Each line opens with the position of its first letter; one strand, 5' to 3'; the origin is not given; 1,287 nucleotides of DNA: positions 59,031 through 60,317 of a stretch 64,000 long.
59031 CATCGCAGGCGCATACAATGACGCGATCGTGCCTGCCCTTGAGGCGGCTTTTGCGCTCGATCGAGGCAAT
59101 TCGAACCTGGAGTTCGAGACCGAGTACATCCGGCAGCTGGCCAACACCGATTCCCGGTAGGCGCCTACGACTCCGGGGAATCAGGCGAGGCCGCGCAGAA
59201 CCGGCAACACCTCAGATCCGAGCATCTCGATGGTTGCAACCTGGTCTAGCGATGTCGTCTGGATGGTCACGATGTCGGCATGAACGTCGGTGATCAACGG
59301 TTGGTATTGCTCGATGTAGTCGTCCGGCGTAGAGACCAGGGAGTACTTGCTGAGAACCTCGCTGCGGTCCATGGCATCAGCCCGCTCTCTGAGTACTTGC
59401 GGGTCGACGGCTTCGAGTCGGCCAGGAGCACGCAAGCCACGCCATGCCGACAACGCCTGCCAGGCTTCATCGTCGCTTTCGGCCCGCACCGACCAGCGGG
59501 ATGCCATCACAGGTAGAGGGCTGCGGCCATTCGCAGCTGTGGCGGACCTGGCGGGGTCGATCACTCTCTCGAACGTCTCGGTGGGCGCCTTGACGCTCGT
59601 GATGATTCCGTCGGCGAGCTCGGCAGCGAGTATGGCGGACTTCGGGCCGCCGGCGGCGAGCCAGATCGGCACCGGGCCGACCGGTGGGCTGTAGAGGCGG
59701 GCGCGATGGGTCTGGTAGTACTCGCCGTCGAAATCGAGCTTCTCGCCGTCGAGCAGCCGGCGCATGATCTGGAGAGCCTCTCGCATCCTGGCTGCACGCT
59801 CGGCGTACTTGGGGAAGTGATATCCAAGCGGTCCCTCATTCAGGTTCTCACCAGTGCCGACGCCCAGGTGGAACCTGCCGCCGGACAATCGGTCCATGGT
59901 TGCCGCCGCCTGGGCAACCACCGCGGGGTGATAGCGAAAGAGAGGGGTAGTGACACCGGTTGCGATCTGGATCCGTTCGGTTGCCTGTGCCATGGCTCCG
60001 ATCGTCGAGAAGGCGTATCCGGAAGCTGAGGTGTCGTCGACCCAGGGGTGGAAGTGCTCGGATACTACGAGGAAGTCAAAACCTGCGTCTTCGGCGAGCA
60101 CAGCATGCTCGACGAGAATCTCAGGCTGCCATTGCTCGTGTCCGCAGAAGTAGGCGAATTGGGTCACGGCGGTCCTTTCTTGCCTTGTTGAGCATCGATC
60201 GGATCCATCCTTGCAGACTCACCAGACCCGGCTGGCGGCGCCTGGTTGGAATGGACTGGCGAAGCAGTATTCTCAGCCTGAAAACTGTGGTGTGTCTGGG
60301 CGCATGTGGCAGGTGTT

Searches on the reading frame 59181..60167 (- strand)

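Call 42: search_protein_families(library=pfam, proteins=[window:59181-60167:-], max_evalue=0.00001)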
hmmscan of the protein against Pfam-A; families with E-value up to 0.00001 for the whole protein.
window:59181-60167:- (328 aa): 1 family
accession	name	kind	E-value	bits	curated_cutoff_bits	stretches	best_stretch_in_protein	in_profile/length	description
PF00296.26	Bac_luciferase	-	1.9e-63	215.1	27.9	1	14-288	21-304/314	Luciferase-like monooxygenase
